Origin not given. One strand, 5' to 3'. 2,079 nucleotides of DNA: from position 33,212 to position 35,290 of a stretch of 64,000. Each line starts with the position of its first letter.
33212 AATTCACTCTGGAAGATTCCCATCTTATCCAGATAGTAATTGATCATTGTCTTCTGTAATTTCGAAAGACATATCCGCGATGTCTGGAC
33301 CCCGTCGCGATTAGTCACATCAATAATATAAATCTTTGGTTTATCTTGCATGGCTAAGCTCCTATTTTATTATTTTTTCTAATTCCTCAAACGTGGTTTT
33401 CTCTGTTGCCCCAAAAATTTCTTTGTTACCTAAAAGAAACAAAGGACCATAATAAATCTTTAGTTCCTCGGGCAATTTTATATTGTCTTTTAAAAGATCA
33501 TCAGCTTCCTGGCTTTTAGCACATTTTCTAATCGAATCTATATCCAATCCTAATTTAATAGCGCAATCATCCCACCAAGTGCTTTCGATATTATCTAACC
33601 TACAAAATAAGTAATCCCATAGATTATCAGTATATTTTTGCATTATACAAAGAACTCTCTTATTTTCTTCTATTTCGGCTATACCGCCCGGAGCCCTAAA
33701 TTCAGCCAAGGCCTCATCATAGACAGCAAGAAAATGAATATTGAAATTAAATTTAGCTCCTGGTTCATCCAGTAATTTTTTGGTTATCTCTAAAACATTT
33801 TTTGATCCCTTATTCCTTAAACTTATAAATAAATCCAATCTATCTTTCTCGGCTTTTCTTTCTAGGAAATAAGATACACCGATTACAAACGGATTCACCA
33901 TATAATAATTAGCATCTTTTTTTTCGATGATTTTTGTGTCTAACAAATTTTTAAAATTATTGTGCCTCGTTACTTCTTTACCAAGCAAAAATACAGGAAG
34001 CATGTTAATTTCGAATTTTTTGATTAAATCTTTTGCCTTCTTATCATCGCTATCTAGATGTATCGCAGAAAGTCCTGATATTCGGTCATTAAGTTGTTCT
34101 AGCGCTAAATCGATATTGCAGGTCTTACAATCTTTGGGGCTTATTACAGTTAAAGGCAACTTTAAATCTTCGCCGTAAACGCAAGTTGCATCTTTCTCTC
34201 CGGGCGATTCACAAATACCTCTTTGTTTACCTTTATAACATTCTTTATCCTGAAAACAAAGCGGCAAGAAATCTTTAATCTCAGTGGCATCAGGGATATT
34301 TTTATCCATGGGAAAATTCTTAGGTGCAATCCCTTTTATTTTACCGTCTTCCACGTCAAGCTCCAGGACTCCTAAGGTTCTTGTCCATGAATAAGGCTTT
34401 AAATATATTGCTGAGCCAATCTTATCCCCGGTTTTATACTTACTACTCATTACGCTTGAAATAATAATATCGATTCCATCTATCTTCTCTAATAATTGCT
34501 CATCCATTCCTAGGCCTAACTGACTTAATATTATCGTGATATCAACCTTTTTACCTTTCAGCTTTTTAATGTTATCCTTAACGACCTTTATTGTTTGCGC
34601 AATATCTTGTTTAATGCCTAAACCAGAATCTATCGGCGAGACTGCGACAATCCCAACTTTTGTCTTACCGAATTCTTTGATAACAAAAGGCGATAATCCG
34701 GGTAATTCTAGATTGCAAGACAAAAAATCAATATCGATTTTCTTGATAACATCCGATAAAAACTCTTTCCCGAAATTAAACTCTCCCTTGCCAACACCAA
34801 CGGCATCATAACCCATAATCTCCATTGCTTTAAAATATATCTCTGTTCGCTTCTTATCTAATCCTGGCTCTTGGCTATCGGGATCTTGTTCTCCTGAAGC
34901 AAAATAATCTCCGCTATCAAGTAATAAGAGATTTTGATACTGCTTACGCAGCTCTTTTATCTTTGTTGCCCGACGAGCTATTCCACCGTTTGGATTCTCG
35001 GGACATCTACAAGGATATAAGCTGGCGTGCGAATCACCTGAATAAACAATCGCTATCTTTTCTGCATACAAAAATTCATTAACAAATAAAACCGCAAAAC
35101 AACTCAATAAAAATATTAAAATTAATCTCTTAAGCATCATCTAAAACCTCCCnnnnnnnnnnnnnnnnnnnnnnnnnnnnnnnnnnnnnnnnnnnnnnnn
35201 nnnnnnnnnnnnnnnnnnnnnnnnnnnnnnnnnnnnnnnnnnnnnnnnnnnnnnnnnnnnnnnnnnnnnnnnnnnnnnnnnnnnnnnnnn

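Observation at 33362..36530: Candidate novel periplasmic thiol-disulfide redox module: DUF1573-CcdA/DsbD fusion next to a secreted phosphoesterase-like + thioredoxin-fold (CKTC) protein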

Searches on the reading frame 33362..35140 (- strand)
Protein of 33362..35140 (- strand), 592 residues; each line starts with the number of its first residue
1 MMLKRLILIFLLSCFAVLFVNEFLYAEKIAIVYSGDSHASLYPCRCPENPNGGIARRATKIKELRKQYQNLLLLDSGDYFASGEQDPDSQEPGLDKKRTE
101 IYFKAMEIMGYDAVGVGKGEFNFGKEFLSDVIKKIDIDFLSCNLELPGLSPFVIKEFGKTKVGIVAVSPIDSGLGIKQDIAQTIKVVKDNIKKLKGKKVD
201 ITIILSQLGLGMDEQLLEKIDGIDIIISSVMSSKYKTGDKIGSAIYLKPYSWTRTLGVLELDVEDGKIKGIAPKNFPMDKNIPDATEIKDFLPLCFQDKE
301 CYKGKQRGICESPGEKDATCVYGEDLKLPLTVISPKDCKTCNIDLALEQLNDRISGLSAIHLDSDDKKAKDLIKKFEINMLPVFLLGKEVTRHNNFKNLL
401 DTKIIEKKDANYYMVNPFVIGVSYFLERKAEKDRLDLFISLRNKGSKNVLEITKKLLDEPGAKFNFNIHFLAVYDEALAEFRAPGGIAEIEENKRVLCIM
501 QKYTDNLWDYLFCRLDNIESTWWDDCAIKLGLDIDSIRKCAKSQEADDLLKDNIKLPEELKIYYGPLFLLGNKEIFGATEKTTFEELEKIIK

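Call 3: search_protein_families(library=pfam, proteins=[window:33362-35140:-], max_evalue=1)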
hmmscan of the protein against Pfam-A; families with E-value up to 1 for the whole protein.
window:33362-35140:- (592 aa): 4 families
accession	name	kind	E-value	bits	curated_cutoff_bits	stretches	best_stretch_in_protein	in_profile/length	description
PF01323.26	DSBA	-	5.5e-05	23.5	25.6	1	500-586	101-188/191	DSBA-like thioredoxin domain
PF13743.12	Thioredoxin_5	-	0.01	16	27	1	507-575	99-168/186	Thioredoxin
PF05732.17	RepL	-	0.042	13.8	20.3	0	394-447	94-141/164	Firmicute plasmid replication protein (RepL)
PF00149.33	Metallophos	-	0.058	14.3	21.5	1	31-92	3-53/191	Calcineurin-like phosphoesterase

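Call 4: search_protein_families(library=ncbifam, proteins=[window:33362-35140:-], max_evalue=1)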
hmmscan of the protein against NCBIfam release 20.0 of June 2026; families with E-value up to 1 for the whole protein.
window:33362-35140:- (592 aa): 16 families
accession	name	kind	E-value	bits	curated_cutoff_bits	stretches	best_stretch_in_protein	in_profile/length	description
NF041198.1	UshA_like_PCGU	equivalog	3.5e-37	128.2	275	1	12-266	7-270/519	UshA-like (seleno)protein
TIGR04486.1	thiosulf_SoxB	equivalog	1.4e-20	73.1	550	1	52-289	115-357/556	thiosulfohydrolase SoxB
NF049981.1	UshA_like_Sel_2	equivalog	1.2e-17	64.2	140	1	30-261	2-222/262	UshA-like (seleno)protein family 2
NF006934.0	PRK09419.1-1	subfamily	5.4e-12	44.2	1646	1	48-265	74-301/1174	multifunctional 2',3'-cyclic-nucleotide 2'-phosphodiesterase/3'-nucleotidase/5'-nucleotidase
NF006938.0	PRK09420.1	equivalog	1.4e-11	43.5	486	1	49-145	48-144/648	bifunctional 2',3'-cyclic-nucleotide 2'-phosphodiesterase/3'-nucleotidase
TIGR01390.1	CycNucDiestase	equivalog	3.4e-10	39.1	883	1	53-155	30-137/626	2',3'-cyclic-nucleotide 2'-phosphodiesterase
NF008871.0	PRK11907.1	equivalog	3.9e-10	38.5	1266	1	53-212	143-323/814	bifunctional 2',3'-cyclic-nucleotide 2'-phosphodiesterase/3'-nucleotidase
NF006935.0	PRK09419.1-2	equivalog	4.1e-10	37.9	2801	2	53-132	683-754/1445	multifunctional 2',3'-cyclic-nucleotide 2'-phosphodiesterase/3'-nucleotidase/5'-nucleotidase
NF006937.0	PRK09419.1-4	equivalog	1.7e-09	35.7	2554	2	54-132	663-733/1411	multifunctional 2',3'-cyclic-nucleotide 2'-phosphodiesterase/3'-nucleotidase/5'-nucleotidase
NF006936.0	PRK09419.1-3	equivalog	6.7e-08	30.6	2542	1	53-143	86-177/1212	multifunctional 2',3'-cyclic-nucleotide 2'-phosphodiesterase/3'-nucleotidase/5'-nucleotidase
NF006933.0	PRK09418.1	equivalog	6e-07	28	1419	1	71-143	85-163/780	bifunctional 2',3'-cyclic-nucleotide 2'-phosphodiesterase/3'-nucleotidase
NF040549.1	Nt5e_LPXTG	exception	1.4e-06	26.9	1050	1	51-145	117-202/731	cell surface ecto-5'-nucleotidase Nt5e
TIGR01530.1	nadN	equivalog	5.2e-06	25.3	436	1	52-239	32-221/550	NAD nucleotidase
NF007109.1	PRK09558.1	equivalog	3.7e-05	22.7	600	1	27-144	34-144/550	bifunctional UDP-sugar hydrolase/5'-nucleotidase UshA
NF041057.1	Rcas_1661_fam_Se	equivalog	0.037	13.6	190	1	515-586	168-242/247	Rcas_1661 family thioredoxin-like (seleno)lipoprotein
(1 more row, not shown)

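Call 8: search_solved_structures(query=window:33362-35140:-, max_evalue=1)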
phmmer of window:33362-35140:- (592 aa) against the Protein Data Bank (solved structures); distinct sequences matched with E-value up to 1: 41.
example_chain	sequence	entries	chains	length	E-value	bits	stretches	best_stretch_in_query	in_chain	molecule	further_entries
7d0v_A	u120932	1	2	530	2.9e-13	52.4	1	28-239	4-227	Snake venom 5'-nucleotidase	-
5h7w_A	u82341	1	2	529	4.7e-13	51.7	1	31-239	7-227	venom 5'-nucleotidase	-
6xuq_A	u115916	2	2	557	3.7e-11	45.4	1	28-240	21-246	5'-nucleotidase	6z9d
7qgm_A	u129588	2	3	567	4.7e-11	45.1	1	44-240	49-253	5'-nucleotidase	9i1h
6s7f_A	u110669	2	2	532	7.1e-11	44.5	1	47-240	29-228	5'-nucleotidase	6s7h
4h2i_A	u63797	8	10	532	7.1e-11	44.5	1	47-240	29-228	5'-nucleotidase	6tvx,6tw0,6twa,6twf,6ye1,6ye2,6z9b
8znz_A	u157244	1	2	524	7.3e-11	44.5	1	47-239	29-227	5'-nucleotidase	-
7jv8_A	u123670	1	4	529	7.3e-11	44.5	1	47-239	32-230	5'-nucleotidase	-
7jv9_A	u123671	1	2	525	7.4e-11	44.5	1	47-239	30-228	5'-nucleotidase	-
9hd5_A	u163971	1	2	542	7.4e-11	44.4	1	47-240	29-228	5'-nucleotidase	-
6xue_A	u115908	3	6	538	7.4e-11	44.4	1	48-240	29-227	5'-nucleotidase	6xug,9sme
4h2f_A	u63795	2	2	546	7.5e-11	44.4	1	47-240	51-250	5'-nucleotidase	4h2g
9r0d_A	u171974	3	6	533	7.5e-11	44.4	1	47-239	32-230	5'-nucleotidase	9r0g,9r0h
7qgo_A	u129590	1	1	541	7.5e-11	44.4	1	48-240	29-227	5'-nucleotidase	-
7qga_A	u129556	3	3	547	7.7e-11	44.4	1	48-240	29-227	5'-nucleotidase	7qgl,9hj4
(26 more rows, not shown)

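Call 10: find_homologous_proteins(query=window:33362-35140:-, max_evalue=0.001)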
Query window:33362-35140:- (592 aa): 63 proteins with E <= 0.001 among 8000 candidates.
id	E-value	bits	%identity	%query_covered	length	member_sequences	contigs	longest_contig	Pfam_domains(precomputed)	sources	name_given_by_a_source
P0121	0.0e+0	1332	100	100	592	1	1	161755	-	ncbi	ncbi:MAG: hypothetical protein ABH954_01975 [Candidatus Omnitrophota bacterium]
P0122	8.4e-276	934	69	99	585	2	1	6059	-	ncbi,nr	ncbi:MAG: hypothetical protein FJZ11_02230, partial [Candidatus Omnitrophica bacterium]|nr:hypotheti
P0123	7.2e-274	928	70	97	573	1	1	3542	PF01323.27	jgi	jgi:hypothetical protein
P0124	1.3e-258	878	66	100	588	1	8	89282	PF01323.27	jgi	-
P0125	8.1e-202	690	54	100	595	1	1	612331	-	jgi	jgi:hypothetical protein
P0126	5.3e-195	667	52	100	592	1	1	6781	-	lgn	-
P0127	2.9e-190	652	51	97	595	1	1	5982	-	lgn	-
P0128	1.4e-189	650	51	100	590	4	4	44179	-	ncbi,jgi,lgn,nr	ncbi:MAG: hypothetical protein FJZ10_01900 [Candidatus Omnitrophica bacterium]|nr:hypothetical prote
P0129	2.2e-189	649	53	98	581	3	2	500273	-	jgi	-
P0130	2.6e-186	639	49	100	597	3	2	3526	-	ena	-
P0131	9.3e-184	630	47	100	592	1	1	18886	-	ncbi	ncbi:hypothetical protein ACFL1E_07090 [Candidatus Omnitrophota bacterium]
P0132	1.1e-176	607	45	100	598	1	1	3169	-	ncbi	ncbi:hypothetical protein ACFL38_05425 [Candidatus Omnitrophota bacterium]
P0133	4.0e-157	542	46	99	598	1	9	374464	-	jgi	-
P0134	4.5e-154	532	44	100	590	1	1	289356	-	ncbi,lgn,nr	ncbi:MAG: hypothetical protein Q8O13_04210 [Candidatus Omnitrophota bacterium]|nr:hypothetical prote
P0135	3.7e-144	500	42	100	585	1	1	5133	-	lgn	-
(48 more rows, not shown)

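Call 47: predict_structure(alignment_id=A3)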
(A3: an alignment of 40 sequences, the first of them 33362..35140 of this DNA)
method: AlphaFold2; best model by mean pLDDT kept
length: 592 residues; sequences in the alignment: 40
mean_pLDDT: 90.9   pTM: 0.64
mean pLDDT of the five models: 90.9, 89.6, 88.9, 88.1, 87.3
residues with pLDDT >= 90: 414; 70-90: 156; 50-70: 17; < 50: 5
segments of 3 or more residues with pLDDT < 50: 172-176
pLDDT, mean of each block of 10 residues (from residue 1): 82 80 74 91 80 95 96 94 79 92 96 92 89 94 92 95 93 54 94 97 94 93 95 88 93 93 94 95 95 86 76 91 84 91 89 88 96 96 96 86 92 92 92 96 93 95 93 93 91 97 96 92 92 97 97 96 93 94 93 87
secondary structure, 60 per line:
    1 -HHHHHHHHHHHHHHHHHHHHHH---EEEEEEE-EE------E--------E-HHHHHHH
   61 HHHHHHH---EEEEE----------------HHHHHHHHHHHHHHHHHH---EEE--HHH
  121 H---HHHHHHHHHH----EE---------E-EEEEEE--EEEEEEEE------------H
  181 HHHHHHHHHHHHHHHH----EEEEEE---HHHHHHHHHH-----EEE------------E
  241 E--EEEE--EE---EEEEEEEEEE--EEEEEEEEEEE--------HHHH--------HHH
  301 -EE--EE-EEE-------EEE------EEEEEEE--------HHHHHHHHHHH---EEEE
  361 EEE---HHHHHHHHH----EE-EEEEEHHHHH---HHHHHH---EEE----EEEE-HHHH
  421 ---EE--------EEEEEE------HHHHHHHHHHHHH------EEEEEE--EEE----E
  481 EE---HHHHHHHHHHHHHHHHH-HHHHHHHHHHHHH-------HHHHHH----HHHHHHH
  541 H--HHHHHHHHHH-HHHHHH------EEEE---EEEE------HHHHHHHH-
elements in order: H2-23 E27-33 H54-67 E71-75 H92-109 E113-115 H118-121 H125-134 E152-157 E160-167 H180-196 E201-206 H210-219 E225-227 E244-247 E255-264 E267-277 H286-289 E309-311 E319-321 E328-334 H343-353 E357-363 H367-375 E383-387 H388-392 H396-401 E405-407 E412-415 H417-420 E434-439 H446-458 E465-470 E473-475 E480-482 H486-502 H504-516 H524-529 H534-541 H544-553 H555-560 E567-570 E574-577 H584-591

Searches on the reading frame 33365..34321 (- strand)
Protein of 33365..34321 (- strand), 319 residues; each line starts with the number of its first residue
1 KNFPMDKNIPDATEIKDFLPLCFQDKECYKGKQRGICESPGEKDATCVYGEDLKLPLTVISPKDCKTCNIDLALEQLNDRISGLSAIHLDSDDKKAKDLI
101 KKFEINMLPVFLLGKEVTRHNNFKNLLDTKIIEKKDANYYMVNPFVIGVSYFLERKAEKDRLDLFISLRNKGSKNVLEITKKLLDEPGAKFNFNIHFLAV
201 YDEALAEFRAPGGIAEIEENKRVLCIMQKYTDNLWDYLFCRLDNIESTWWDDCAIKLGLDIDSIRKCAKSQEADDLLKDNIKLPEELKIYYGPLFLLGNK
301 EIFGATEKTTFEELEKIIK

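Call 6: search_protein_families(library=pfam, proteins=[window:33365-34321:-], max_evalue=10)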
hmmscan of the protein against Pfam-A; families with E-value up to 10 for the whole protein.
seq(319 aa): 2 families
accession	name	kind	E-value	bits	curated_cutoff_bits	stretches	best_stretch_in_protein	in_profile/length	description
PF01323.26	DSBA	-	1.9e-05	25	25.6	1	227-313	101-188/191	DSBA-like thioredoxin domain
PF13743.12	Thioredoxin_5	-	0.0032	17.7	27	1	234-302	99-168/186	Thioredoxin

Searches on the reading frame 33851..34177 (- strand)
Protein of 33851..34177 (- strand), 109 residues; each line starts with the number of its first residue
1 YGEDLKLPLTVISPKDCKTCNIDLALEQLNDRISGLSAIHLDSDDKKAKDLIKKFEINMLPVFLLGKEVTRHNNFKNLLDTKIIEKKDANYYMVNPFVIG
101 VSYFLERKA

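Call 90: search_solved_structures(query=A5, max_evalue=10, show_alignments=2)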
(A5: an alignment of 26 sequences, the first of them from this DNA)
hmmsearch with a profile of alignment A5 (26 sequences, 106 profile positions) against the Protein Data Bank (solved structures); distinct sequences matched with E-value up to 10: 41.
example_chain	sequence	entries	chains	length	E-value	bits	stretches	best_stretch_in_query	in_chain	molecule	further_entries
7vqw_A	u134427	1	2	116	0.00086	22.5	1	13-67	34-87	de novo designed protein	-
7vu4_A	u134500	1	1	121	0.0014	21.8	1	14-67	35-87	de novo design protein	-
2vlt_A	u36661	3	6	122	0.0063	19.8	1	8-82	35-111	THIOREDOXIN H ISOFORM 2.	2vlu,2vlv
7vqv_A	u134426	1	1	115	0.0092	19.2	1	14-66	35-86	de novo designed protein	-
7vql_A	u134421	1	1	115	0.012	18.9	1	12-66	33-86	de novo designed protein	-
2vim_A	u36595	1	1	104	0.015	18.6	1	9-79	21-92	THIOREDOXIN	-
3ul3_B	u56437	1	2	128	0.024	17.9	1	9-68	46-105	Thioredoxin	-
4o32_A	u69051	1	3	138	0.027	17.7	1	9-68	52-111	Thioredoxin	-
1ti3_A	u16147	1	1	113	0.042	17.1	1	9-68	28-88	thioredoxin H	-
5g2z_A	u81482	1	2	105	0.089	16.1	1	8-73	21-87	THIOREDOXIN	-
7bzk_B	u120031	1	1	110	0.1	15.9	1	37-87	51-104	Thioredoxin Y1, chloroplastic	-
4cw9_A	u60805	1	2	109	0.13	15.6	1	37-81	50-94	THIOREDOXIN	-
1j08_A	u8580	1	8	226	0.13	15.5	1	6-65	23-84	glutaredoxin-like protein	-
7wge_B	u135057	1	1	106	0.14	15.5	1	14-77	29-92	Thioredoxin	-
1a8l_A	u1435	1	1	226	0.14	15.5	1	6-65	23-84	PROTEIN DISULFIDE OXIDOREDUCTASE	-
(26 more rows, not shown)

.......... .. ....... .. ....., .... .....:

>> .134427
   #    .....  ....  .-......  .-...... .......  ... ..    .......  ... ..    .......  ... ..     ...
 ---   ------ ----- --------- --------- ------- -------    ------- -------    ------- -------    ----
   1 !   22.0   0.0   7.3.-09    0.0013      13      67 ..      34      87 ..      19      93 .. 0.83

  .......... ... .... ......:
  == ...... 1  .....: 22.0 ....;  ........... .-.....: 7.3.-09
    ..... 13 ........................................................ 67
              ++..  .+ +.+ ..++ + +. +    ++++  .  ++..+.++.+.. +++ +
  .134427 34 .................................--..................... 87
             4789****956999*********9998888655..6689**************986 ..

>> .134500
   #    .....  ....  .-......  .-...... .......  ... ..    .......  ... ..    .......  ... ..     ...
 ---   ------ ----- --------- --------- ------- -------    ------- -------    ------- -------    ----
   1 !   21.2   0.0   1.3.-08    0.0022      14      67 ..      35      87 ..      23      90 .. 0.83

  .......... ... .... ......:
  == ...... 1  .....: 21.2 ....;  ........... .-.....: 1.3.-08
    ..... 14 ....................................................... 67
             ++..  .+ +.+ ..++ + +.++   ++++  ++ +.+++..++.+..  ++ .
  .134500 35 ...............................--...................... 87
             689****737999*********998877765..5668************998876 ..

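Call 91: search_protein_families(library=pfam, alignment_id=A5, max_evalue=0.1)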
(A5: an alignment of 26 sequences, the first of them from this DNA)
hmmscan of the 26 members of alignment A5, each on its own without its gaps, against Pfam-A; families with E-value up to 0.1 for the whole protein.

A. member 1, seq(109 aa): 1 family
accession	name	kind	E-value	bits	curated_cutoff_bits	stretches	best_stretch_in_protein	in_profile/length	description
PF13905.12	Thioredoxin_8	-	0.058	14.2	27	1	22-65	43-87/94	Thioredoxin-like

B. families by the number of members that match (of 26 scanned): 6 families
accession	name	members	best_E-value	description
PF24406.1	nSTAND_NTPase4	2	0.0053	Novel STAND NTPase 4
PF00085.26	Thioredoxin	2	0.033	Thioredoxin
PF13098.12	Thioredoxin_2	2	0.044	Thioredoxin-like domain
PF17326.7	DUF5365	1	0.0035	Family of unknown function (DUF5365)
PF22896.3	OB_RNR_1st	1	0.024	Ribonuclease R, OB first domain, N-terminal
PF13905.12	Thioredoxin_8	1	0.058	Thioredoxin-like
